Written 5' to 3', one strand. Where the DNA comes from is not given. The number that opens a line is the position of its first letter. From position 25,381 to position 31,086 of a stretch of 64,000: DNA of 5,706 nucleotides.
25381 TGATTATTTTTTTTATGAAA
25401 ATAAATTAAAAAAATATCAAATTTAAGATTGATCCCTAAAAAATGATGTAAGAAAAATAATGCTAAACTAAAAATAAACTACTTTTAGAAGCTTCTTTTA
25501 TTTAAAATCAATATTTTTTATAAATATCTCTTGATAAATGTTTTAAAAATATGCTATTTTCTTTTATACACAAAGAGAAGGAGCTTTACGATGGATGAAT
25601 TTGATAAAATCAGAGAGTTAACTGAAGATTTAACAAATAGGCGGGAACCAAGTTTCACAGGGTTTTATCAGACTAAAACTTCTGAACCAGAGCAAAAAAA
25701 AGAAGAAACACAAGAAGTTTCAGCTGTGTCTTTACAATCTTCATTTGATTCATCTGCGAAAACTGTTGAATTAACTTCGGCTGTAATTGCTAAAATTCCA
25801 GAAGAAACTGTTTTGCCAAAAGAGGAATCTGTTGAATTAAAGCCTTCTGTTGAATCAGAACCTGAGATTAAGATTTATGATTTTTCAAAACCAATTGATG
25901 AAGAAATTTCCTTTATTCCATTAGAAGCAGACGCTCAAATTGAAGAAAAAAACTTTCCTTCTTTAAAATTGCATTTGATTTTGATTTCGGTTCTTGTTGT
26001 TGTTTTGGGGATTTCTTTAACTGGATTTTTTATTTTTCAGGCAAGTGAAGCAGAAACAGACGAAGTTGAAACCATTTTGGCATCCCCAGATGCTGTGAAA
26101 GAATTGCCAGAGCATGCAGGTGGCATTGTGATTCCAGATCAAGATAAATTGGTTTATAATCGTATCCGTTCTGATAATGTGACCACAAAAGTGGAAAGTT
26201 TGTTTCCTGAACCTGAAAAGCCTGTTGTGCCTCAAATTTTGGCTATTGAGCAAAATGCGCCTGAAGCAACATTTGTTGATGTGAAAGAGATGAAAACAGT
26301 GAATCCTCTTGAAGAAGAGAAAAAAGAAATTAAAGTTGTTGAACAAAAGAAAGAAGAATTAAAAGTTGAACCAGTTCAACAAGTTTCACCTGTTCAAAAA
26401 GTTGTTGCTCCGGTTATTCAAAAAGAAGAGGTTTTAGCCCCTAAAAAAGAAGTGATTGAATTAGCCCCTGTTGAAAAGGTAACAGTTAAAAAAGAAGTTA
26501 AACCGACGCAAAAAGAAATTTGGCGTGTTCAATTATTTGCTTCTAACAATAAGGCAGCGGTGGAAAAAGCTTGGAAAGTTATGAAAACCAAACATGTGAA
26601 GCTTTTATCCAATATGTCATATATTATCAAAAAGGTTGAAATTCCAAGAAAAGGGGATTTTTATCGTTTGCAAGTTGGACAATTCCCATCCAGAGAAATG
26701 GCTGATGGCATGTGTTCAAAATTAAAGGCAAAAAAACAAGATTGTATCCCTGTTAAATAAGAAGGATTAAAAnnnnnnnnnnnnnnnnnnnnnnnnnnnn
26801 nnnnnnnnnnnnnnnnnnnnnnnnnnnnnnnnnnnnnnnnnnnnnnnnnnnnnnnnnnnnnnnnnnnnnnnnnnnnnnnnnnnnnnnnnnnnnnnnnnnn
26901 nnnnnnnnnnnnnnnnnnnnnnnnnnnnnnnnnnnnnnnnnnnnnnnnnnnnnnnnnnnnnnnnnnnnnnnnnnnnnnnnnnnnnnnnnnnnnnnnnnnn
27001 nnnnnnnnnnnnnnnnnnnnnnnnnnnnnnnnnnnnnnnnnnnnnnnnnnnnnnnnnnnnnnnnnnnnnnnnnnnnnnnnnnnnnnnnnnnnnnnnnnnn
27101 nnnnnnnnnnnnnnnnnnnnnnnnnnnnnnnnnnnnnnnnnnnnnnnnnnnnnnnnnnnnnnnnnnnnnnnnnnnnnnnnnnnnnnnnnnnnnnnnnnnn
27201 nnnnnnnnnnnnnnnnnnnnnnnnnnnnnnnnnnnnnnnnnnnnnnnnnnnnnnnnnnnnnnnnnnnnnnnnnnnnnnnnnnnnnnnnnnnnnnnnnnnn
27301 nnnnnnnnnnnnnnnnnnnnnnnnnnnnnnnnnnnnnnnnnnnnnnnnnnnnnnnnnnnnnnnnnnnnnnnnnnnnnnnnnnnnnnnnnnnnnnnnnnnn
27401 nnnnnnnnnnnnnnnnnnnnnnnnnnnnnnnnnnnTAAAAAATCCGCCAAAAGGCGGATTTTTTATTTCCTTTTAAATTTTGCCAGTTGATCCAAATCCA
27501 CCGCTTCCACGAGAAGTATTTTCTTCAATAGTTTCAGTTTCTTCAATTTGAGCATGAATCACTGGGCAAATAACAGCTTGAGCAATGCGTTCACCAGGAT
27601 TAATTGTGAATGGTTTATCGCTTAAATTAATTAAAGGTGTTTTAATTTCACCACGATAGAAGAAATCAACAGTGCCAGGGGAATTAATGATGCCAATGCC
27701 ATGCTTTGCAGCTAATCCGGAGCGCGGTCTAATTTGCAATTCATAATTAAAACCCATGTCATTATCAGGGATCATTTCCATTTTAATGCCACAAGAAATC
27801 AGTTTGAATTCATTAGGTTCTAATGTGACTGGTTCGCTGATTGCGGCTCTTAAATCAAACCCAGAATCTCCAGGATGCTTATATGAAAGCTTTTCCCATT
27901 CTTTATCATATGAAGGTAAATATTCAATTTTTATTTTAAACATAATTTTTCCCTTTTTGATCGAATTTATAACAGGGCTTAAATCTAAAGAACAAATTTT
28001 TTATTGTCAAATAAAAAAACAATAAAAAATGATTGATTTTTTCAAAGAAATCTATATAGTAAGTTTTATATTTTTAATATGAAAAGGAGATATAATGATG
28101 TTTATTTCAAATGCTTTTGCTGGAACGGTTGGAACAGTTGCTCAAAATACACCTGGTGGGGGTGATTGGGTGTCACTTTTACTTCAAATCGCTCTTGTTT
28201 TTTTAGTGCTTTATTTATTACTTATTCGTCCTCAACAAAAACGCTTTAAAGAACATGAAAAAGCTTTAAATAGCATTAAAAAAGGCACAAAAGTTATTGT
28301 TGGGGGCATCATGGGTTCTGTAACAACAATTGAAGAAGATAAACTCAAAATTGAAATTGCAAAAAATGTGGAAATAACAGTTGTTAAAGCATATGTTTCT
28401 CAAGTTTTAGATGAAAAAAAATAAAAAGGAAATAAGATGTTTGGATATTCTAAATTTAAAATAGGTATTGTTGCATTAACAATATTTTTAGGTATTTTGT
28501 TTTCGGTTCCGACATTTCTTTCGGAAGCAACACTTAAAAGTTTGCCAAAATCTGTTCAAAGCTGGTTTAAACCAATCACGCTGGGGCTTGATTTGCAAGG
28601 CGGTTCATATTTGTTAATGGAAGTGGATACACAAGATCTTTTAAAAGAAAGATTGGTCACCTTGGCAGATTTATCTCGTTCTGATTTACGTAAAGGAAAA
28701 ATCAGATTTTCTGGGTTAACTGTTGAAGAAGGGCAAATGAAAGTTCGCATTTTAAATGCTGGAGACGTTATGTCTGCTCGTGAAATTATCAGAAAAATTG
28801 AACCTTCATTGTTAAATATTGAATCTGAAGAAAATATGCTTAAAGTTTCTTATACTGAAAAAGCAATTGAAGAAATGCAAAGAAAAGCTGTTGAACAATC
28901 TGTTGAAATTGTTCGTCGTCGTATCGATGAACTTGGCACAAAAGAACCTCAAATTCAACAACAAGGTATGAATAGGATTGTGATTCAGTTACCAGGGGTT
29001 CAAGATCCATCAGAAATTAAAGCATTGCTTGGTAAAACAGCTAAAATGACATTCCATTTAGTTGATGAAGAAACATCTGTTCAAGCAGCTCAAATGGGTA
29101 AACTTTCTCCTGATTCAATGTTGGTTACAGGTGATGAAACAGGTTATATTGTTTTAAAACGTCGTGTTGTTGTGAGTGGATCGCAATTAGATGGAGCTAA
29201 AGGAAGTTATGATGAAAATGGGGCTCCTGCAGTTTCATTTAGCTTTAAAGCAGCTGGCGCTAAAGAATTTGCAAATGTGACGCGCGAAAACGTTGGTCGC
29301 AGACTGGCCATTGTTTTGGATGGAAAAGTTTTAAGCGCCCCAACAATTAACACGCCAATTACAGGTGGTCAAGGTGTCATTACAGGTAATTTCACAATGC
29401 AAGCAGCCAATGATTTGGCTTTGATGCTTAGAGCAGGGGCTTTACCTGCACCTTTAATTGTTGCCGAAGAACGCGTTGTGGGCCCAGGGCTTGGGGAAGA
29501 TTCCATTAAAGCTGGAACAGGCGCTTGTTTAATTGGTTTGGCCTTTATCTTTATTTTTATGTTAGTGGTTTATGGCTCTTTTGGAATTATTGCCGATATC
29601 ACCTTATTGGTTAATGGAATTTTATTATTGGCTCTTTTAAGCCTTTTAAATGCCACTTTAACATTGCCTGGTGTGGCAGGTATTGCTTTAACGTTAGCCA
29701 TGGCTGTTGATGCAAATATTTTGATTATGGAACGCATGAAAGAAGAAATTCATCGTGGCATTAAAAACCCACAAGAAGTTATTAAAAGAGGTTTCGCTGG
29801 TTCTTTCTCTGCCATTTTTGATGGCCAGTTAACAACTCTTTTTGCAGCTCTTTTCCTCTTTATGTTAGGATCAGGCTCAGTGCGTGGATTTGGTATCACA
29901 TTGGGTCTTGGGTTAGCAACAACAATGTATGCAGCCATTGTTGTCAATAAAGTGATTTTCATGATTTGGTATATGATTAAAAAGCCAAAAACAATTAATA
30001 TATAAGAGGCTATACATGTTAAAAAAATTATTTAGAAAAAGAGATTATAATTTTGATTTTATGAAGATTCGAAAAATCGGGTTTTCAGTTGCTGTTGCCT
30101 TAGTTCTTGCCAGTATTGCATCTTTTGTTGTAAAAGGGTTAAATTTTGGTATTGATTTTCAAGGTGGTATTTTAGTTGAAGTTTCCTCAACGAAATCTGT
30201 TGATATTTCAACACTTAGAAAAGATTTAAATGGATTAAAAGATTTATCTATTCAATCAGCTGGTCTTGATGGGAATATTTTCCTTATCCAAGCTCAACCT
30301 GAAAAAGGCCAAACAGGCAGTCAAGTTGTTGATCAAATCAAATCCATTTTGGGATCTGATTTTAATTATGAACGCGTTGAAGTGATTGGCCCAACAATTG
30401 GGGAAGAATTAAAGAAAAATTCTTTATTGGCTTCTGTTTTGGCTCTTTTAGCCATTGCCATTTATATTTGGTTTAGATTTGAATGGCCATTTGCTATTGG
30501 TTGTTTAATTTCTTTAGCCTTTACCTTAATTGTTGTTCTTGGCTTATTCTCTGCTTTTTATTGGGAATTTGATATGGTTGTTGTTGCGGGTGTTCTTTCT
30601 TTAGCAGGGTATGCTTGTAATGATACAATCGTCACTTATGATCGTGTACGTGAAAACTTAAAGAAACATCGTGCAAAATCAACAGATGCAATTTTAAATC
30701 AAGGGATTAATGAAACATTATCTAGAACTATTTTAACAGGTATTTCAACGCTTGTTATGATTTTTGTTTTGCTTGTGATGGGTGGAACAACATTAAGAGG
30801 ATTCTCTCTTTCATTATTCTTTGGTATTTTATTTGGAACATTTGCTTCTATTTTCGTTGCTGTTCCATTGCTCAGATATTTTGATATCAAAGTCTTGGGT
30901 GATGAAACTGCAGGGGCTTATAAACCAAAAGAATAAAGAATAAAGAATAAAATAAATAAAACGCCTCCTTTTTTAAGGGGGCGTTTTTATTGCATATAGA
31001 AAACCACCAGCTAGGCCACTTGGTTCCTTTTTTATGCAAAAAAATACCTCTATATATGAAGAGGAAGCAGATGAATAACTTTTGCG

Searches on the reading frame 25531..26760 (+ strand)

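Call 25: search_protein_families(library=pfam, proteins=[window:25531-26760:+], max_evalue=0.00001)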
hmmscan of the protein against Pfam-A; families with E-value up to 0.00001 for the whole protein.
window:25531-26760:+ (409 aa): 1 family
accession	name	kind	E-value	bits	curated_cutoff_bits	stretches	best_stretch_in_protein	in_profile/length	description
PF05036.18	SPOR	-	2.2e-13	50.7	21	1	330-408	4-75/76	SPOR domain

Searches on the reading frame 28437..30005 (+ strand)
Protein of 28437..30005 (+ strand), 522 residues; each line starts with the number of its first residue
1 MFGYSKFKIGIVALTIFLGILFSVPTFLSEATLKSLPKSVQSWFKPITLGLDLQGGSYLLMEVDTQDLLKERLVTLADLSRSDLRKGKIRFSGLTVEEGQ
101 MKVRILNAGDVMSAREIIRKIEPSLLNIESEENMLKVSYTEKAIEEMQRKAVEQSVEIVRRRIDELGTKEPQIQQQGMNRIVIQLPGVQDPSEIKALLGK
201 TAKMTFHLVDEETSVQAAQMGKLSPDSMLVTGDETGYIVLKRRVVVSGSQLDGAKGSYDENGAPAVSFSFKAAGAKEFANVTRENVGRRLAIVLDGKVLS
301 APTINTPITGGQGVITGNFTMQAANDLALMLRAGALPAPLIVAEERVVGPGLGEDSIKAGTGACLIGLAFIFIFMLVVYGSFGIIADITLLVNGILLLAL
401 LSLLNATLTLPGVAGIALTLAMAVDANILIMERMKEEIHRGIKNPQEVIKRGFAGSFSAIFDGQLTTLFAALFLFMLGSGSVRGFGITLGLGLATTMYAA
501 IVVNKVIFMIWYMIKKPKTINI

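Call 25: search_protein_families(library=pfam, proteins=[window:28437-30005:+], max_evalue=0.00001)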
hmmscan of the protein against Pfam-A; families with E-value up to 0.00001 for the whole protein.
window:28437-30005:+ (522 aa): 5 families
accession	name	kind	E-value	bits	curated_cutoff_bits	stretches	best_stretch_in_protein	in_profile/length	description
PF22599.2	SecDF_P1_head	-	8.6e-41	138.9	27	1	233-338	8-114/114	SecDF, P1 head subdomain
PF21760.3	SecD_1st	-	1e-27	95.8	27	1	152-211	1-60/60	Protein translocase subunit SecDF, P1 domain, N-terminal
PF02355.23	SecD_SecF_C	-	4.3e-13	49.5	20.5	1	344-511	17-186/189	Protein export membrane protein SecD/SecF, C-terminal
PF03176.21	MMPL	-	1.9e-08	34.1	20.5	1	364-500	149-291/333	MMPL family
PF07549.19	Sec_GG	-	3.9e-06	26.6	20.3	1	44-66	5-27/28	SecD/SecF GG Motif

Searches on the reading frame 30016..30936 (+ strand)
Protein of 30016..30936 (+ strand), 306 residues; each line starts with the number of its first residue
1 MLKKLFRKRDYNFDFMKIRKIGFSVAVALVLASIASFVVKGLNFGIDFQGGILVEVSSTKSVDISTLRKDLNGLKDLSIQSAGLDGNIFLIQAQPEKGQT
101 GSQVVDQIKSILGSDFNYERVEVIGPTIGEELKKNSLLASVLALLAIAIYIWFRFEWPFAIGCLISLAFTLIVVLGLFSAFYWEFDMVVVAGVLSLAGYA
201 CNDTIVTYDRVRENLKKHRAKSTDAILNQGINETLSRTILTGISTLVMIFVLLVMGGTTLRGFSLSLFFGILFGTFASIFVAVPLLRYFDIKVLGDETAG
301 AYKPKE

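Call 26: search_protein_families(library=pfam, proteins=[window:30016-30936:+], max_evalue=0.00001)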
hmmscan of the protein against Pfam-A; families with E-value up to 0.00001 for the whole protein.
window:30016-30936:+ (306 aa): 2 families
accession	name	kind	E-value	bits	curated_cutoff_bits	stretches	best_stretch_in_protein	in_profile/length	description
PF02355.23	SecD_SecF_C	-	1.9e-56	190.9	20.5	1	112-289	9-186/189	Protein export membrane protein SecD/SecF, C-terminal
PF07549.19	Sec_GG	-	1.9e-09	37.2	20.3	1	36-62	2-28/28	SecD/SecF GG Motif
